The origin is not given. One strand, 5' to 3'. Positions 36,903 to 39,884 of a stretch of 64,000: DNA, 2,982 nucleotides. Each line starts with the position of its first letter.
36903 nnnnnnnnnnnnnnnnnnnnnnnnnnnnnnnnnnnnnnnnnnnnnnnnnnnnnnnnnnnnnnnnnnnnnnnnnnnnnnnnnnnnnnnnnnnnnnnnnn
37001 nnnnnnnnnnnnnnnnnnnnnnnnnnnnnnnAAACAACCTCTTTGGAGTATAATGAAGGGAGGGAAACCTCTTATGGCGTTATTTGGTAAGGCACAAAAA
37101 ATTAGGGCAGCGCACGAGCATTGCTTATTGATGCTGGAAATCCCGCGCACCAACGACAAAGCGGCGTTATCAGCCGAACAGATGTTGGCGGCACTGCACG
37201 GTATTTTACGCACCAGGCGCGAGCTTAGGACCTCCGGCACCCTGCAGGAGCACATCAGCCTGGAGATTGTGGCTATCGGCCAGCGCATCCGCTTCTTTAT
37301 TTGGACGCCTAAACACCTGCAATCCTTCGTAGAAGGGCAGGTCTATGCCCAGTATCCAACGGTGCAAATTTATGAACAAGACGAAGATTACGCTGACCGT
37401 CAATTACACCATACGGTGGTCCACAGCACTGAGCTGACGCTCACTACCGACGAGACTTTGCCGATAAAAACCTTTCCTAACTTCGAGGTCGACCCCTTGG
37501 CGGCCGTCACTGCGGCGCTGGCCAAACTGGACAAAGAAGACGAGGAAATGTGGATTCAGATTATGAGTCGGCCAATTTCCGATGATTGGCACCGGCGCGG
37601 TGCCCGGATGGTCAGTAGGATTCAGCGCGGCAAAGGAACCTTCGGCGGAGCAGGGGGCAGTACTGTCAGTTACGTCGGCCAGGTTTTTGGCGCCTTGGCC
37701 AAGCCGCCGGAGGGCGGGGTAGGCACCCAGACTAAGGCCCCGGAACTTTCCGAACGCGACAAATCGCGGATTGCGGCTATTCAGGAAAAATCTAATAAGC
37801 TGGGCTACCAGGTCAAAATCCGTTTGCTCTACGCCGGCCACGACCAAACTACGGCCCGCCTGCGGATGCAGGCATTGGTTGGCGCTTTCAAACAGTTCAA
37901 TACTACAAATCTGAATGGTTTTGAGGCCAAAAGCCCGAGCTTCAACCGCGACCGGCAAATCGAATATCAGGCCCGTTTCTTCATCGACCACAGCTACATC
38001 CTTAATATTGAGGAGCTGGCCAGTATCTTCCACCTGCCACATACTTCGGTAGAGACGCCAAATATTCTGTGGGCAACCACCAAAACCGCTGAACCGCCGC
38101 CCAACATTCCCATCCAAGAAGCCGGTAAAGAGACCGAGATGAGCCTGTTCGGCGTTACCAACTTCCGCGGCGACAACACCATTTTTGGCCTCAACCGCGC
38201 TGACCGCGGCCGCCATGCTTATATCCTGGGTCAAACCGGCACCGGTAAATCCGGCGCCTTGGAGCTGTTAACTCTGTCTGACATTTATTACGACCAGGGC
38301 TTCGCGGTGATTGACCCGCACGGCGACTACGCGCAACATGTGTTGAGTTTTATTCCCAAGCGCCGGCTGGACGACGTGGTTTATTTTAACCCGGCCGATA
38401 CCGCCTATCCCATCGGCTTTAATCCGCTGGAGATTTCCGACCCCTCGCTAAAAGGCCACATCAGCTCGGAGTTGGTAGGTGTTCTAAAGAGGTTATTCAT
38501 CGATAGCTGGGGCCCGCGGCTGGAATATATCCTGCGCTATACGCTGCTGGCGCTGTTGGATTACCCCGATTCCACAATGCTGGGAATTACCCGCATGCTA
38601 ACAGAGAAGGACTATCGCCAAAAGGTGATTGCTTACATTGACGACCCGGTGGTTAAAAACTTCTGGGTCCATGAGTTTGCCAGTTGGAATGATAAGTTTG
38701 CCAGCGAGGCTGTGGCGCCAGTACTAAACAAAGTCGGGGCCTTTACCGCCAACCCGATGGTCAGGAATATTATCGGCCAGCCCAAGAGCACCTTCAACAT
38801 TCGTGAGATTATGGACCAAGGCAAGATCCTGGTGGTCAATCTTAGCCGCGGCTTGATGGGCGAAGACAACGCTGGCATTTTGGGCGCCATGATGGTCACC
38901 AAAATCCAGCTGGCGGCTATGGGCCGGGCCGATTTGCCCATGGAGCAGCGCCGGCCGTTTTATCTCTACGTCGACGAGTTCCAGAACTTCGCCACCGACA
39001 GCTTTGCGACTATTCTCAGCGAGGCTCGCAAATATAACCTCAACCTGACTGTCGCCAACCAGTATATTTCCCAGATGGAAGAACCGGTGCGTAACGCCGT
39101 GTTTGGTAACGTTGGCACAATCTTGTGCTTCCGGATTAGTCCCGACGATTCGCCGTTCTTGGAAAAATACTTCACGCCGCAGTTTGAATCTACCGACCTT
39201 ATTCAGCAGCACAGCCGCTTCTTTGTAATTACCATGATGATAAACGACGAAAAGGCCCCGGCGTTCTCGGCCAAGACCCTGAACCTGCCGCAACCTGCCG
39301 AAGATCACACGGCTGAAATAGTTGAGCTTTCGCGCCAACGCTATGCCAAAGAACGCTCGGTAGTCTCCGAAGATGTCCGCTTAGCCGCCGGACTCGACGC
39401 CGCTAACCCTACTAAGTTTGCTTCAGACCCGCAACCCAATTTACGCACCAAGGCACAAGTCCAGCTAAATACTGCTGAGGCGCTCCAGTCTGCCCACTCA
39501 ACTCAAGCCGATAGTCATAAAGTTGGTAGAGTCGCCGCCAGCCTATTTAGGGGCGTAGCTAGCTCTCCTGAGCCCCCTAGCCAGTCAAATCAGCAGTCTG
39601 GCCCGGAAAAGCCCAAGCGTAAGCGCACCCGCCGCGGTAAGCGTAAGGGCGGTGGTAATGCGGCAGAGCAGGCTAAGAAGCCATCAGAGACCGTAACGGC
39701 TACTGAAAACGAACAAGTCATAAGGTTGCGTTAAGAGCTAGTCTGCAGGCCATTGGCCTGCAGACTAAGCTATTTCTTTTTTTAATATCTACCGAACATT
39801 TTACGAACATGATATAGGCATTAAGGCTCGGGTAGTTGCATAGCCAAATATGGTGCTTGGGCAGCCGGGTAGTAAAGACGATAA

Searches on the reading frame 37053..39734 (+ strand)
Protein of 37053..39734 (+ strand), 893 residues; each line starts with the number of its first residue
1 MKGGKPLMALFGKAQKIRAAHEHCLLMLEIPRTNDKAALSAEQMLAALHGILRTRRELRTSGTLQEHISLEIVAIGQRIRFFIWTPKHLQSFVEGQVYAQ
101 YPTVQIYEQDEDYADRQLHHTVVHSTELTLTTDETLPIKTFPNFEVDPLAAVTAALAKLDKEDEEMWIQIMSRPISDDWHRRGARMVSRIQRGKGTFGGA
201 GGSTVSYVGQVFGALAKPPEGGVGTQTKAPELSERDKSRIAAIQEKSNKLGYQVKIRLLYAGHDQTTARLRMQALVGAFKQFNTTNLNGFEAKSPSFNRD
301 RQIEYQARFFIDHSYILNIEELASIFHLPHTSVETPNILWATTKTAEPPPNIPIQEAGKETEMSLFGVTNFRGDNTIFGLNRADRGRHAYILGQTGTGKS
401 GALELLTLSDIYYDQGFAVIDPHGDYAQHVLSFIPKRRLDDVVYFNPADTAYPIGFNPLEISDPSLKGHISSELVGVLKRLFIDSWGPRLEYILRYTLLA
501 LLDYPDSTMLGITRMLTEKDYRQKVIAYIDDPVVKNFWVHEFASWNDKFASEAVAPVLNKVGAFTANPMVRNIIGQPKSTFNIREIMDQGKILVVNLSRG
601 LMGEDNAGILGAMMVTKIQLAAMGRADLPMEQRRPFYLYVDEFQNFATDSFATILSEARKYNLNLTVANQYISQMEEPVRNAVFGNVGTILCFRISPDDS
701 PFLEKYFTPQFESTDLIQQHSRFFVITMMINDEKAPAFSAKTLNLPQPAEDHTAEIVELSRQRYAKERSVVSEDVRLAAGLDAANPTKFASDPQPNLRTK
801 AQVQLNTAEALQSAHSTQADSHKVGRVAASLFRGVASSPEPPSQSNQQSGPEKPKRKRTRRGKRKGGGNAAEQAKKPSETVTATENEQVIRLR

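Call 8: search_protein_families(library=pfam, proteins=[window:37053-39734:+])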
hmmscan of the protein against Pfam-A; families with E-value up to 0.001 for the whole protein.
window:37053-39734:+ (893 aa): 4 families
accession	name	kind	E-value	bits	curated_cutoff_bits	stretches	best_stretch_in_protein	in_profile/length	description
PF02534.20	T4SS-DNA_transf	-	2.7e-07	30.3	20.1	0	565-677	237-346/468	Type IV secretory system Conjugative DNA transfer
PF01935.23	DUF87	-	7e-07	30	23.2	1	387-465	24-96/220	Helicase HerA, central domain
PF10412.15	TrwB_AAD_bind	-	7.6e-06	25.5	20.5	1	386-697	15-312/387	Type IV secretion-system coupling protein DNA-binding domain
PF12696.13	TraG-D_C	-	1e-05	25.9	22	1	635-699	1-68/126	TraM recognition site of TraD and TraG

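Call 10: find_encoding_contigs(protein=window:37053-39734:+, flank=10000, max_places=10)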
Protein window:37053-39734:+ (893 aa): no gene with exactly this product is on record in the collection.

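Call 12: find_related_loci(query=window:37053-39734:+, collection=genome_contigs, flank=10000)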
Query window:37053-39734:+ (893 aa) in genome_contigs; peptide patterns used: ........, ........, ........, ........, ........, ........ (x = any residue, [..] = any of these).
196 stretches matched a pattern; 54 encode a relative of the query (tblastn E <= 1e-3); 50 distinct loci.
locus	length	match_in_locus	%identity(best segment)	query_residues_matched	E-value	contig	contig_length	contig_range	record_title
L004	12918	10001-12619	76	8-893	0e+0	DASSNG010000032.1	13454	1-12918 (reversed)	MAG TPA_asm: Candidatus Saccharimonadales bacterium isolate SMAG_U1219 k141_1008172, whole genome shotgun sequence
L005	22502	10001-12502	78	5-843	0e+0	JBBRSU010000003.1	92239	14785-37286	MAG: Candidatus Saccharimonadales bacterium isolate La2_metabat2.139 La2_metabat2.139_K_1794450L92239_cov_15.9962, whole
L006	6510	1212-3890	73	8-893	0e+0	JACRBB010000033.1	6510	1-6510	MAG: Candidatus Saccharibacteria bacterium isolate NC_groundwater_1609_Pr3_B-0.1um_49_10 SR-2_scaffold_141_3908090, whol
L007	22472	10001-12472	79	8-832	0e+0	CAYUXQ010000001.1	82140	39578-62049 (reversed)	MAG TPA_asm: uncultured Candidatus Saccharibacteria bacterium isolate SRP263991_co5_150 genome assembly, contig: NODE_67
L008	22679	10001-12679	73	7-893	0e+0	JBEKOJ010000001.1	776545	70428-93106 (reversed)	MAG: Candidatus Saccharimonadales bacterium isolate SPRUCE 438 SPRUCE_438_1, whole genome shotgun sequence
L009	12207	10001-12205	87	7-740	0e+0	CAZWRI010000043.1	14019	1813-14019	MAG TPA_asm: uncultured Candidatus Saccharibacteria bacterium isolate binchicken_co84_531 genome assembly, contig: k141_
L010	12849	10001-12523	77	18-854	0e+0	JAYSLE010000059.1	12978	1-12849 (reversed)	MAG: Candidatus Saccharibacteria bacterium isolate GFS_10315 GFS_10315_58, whole genome shotgun sequence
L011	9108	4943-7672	73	7-893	0e+0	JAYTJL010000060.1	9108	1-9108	MAG: Candidatus Saccharibacteria bacterium isolate GFS_2951 GFS_2951_59, whole genome shotgun sequence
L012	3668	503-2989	78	5-839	0e+0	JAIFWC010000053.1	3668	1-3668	MAG: Candidatus Saccharibacteria bacterium isolate viral-cat_48_13 PAFVLPS_2018_scaffold_154918, whole genome shotgun se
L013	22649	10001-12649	72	19-893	0e+0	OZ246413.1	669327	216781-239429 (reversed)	MAG: uncultured Candidatus Saccharibacteria bacterium isolate SRP292972_co1_20 genome assembly, chromosome: 1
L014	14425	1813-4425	73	8-893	0e+0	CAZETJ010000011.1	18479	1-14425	MAG TPA_asm: uncultured Candidatus Saccharibacteria bacterium isolate binchicken_co50_391 genome assembly, contig: NODE_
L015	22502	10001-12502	74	8-841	0e+0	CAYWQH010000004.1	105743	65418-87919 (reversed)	MAG TPA_asm: uncultured Candidatus Saccharibacteria bacterium isolate SRP200132_co1_766 genome assembly, contig: NODE_19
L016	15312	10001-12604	71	8-893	0e+0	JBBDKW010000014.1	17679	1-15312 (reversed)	MAG: Candidatus Saccharimonadales bacterium isolate LejiaA_2_49_12 Lejia_A_4651_length_17679_cov_7, whole genome shotgun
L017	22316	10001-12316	77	10-781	0e+0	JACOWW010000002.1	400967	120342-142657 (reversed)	MAG: Candidatus Saccharibacteria bacterium isolate NC_groundwater_137_Ag_S-0.1um_47_11 S4_GD2017_2_S1_scaffold_70, whole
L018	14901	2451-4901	73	20-848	0e+0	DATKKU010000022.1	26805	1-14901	MAG TPA_asm: Candidatus Binatia bacterium isolate SMAG_U14666 k141_2958386, whole genome shotgun sequence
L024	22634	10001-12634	72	8-893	0e+0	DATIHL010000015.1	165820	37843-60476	MAG TPA_asm: Candidatus Saccharimonadales bacterium isolate SMAG_U15637 k141_1185538, whole genome shotgun sequence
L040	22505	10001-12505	77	7-844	0e+0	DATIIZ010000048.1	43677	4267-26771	MAG TPA_asm: Candidatus Babeliales bacterium isolate SMAG_U15678 k141_526216, whole genome shotgun sequence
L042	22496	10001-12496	77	5-847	0e+0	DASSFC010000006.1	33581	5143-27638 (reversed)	MAG TPA_asm: Candidatus Saccharimonadales bacterium isolate SMAG_U995 k141_642299, whole genome shotgun sequence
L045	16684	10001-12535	76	7-845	0e+0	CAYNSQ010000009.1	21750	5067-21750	MAG TPA_asm: uncultured Candidatus Saccharibacteria bacterium isolate SRP292972_co3_107 genome assembly, contig: NODE_13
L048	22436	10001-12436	79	7-823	0e+0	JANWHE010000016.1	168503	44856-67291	MAG: Candidatus Saccharimonadales bacterium isolate CRAIB_MAG7 c_000000056875, whole genome shotgun sequence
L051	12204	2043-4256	34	5-773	6e-158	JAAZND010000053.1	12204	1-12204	MAG: Candidatus Beckwithbacteria bacterium isolate AS27yjCOA_127 103224_AS27, whole genome shotgun sequence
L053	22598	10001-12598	71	8-893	0e+0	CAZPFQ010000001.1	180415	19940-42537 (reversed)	MAG TPA_asm: uncultured Candidatus Saccharibacteria bacterium isolate SRP200132_co2_4 genome assembly, contig: NODE_14_l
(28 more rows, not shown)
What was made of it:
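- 37053..39734 (+): 893-aa ATPase resembling a type IV coupling protein (DUF8128, DUF87/HerA, TrwB, TraG). It is the conserved left neighbour of the module in this order of Saccharibacteria. 50 loci were recovered through it (call 12).
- Tried and rejected: Ranges on large records were obtained: OZ246413.1 at about 226.6 kb of 669.3 kb, and JBEKOJ010000001.1 at about 80.2 kb of 776.5 kb (call 12).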

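Call 41: search_protein_families(library=pfam, proteins=[L040:13282-14721:+, L053:13198-14631:+, L048:13485-14009:+, L005:13214-14560:-, L024:13232-14581:-, L042:13211-14572:-, L018:6460-7797:-, L008:13292-13846:-, L013:13250-13798:-, L045:13422-14285:-], max_evalue=0.00001)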
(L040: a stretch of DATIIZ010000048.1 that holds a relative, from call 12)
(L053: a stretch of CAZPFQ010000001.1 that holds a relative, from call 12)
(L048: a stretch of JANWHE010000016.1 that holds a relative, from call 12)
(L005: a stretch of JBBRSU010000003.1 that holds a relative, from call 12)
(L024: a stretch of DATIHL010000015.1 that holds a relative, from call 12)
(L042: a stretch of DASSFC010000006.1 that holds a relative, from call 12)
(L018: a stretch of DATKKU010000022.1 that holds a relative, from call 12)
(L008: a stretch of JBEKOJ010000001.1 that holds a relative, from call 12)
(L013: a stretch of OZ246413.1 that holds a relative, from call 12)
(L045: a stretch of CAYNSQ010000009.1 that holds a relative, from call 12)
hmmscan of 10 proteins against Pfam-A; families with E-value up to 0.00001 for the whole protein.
L040:13282-14721:+ (479 aa): 2 families
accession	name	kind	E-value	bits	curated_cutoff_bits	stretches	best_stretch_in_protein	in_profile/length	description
PF00929.31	RNase_T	-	6.6e-39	134.5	24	1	9-160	1-161/164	Exonuclease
PF01541.30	GIY-YIG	-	3.5e-08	34.1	22.6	1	205-279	3-78/78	GIY-YIG catalytic domain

L053:13198-14631:+ (477 aa): 2 families
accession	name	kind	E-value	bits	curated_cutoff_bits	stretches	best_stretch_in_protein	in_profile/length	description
PF07690.21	MFS_1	-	1.6e-47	162.6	33.4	1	14-400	2-344/347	Major Facilitator Superfamily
PF06609.19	TRI12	-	1.4e-07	30.8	23.2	1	20-173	56-208/599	Fungal trichothecene efflux pump (TRI12)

L048:13485-14009:+ (174 aa): 1 family
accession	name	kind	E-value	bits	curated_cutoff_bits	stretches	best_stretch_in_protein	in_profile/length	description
PF01569.27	PAP2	-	3.3e-17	62.9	27.2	1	64-172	8-124/130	PAP2 superfamily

L005:13214-14560:- (448 aa): 1 family
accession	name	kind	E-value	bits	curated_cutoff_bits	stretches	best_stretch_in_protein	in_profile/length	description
PF07690.21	MFS_1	-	2.3e-56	191.6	33.4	1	12-401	2-345/347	Major Facilitator Superfamily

L024:13232-14581:- (449 aa): 1 family
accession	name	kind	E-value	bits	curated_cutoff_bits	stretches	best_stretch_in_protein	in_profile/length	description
PF07690.21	MFS_1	-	2.1e-55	188.5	33.4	1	12-401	2-345/347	Major Facilitator Superfamily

L042:13211-14572:- (453 aa): 1 family
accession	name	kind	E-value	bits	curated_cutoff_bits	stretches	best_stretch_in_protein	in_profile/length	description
PF07690.21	MFS_1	-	2.4e-55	188.3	33.4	1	16-405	2-345/347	Major Facilitator Superfamily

L018:6460-7797:- (445 aa): 1 family
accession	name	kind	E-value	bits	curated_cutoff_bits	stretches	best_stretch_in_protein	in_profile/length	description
PF07690.21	MFS_1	-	2.4e-56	191.6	33.4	1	15-404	2-345/347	Major Facilitator Superfamily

L008:13292-13846:- (184 aa): 1 family
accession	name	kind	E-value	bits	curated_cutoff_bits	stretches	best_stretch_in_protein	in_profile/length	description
PF13563.12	2_5_RNA_ligase2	-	3.7e-10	40.5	27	1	20-172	5-150/152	2'-5' RNA ligase superfamily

L013:13250-13798:- (182 aa): 1 family
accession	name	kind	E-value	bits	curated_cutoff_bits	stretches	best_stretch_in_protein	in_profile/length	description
PF00300.27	His_Phos_1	-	7.7e-37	127.3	21.7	1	4-181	1-179/194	Histidine phosphatase superfamily (branch 1)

L045:13422-14285:- (287 aa): 0 families
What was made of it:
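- Tried and rejected: In species with a plus-strand gene after the module, that gene is an exonuclease, an MFS transporter or a PAP2 protein, not DnaA (call 41).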

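Call 58: find_homologous_proteins(query=window:37053-39734:+, max_evalue=1e-50)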
Query window:37053-39734:+ (893 aa): 7948 proteins with E <= 1e-50 among 8000 candidates; the best 120 are listed.
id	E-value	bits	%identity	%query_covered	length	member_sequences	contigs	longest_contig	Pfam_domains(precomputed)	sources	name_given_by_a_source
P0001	0.0e+0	2007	100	99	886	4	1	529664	PF26449.1,PF10412.16,PF01935.24,PF02534.21,PF12696.14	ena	-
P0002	0.0e+0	1648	82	99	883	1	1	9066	PF26449.1,PF10412.16,PF01935.24,PF02534.21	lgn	-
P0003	0.0e+0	1627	81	99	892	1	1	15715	PF26449.1,PF10412.16,PF01935.24,PF02534.21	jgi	jgi:hypothetical protein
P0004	0.0e+0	1522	78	95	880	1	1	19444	PF26449.1,PF10412.16,PF01935.24,PF02534.21,PF12696.14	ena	-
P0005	0.0e+0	1518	79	94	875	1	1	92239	PF26449.1,PF10412.16,PF01935.24,PF02534.21,PF12696.14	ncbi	-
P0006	0.0e+0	1516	76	99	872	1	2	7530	PF26449.1,PF10412.16,PF01935.24,PF02534.21,PF12696.14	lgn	-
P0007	0.0e+0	1513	75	99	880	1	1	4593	PF26449.1,PF10412.16,PF01935.24,PF02534.21,PF12696.14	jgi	jgi:hypothetical protein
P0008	0.0e+0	1512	78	94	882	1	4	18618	PF26449.1,PF10412.16,PF01935.24,PF02534.21,PF12696.14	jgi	jgi:hypothetical protein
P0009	0.0e+0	1510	75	99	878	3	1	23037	PF26449.1,PF10412.16,PF01935.24,PF02534.21,PF12696.14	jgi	jgi:hypothetical protein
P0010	0.0e+0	1509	77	95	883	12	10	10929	PF26449.1,PF10412.16,PF01935.24,PF02534.21,PF12696.14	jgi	jgi:hypothetical protein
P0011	0.0e+0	1508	75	99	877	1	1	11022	PF26449.1,PF10412.16,PF01935.24,PF02534.21,PF12696.14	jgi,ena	-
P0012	0.0e+0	1505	78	93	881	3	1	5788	PF26449.1,PF10412.16,PF01935.24,PF02534.21,PF12696.14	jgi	jgi:hypothetical protein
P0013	0.0e+0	1504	75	99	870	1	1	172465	PF26449.1,PF10412.16,PF01935.24,PF02534.21,PF12696.14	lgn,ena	-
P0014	0.0e+0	1503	75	99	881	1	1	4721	PF26449.1,PF10412.16,PF01935.24,PF02534.21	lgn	-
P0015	0.0e+0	1502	75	99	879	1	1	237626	PF26449.1,PF10412.16,PF01935.24,PF02534.21,PF12696.14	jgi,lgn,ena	-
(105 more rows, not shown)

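Call 70: find_related_loci(query=L051:5725-6675:-, collection=metagenome_contigs, flank=4000)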
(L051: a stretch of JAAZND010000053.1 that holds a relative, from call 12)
Query L051:5725-6675:- (316 aa) in metagenome_contigs; peptide patterns used: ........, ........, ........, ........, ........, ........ (x = any residue, [..] = any of these).
103 stretches matched a pattern; 18 encode a relative of the query (tblastn E <= 1e-3); 18 distinct loci.
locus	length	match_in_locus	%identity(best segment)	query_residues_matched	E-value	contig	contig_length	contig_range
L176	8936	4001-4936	59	4-316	9e-120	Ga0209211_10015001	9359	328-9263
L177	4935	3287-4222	59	4-316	1e-119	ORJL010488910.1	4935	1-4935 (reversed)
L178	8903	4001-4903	58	12-313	2e-117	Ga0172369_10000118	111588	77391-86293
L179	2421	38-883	61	27-311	4e-120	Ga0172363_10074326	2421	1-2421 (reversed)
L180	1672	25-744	65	78-316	1e-109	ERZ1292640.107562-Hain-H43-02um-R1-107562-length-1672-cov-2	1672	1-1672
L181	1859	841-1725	50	15-314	3e-99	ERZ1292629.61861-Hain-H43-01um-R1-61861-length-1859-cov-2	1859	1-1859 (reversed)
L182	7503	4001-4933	46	1-316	2e-84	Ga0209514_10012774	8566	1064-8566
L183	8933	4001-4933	46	1-316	2e-84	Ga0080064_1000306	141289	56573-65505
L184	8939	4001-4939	45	2-316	4e-84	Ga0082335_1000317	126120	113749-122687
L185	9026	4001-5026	41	9-311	2e-74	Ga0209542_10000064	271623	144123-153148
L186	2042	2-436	55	167-311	1e-49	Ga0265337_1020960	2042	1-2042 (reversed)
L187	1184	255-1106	33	14-311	3e-43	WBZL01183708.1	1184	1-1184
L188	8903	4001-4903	34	13-311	6e-41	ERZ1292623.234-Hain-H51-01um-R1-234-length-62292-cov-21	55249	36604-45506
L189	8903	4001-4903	34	13-311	5e-41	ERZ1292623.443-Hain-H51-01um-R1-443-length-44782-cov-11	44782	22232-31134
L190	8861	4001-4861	36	13-311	2e-46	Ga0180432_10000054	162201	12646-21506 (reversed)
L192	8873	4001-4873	29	14-313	6e-33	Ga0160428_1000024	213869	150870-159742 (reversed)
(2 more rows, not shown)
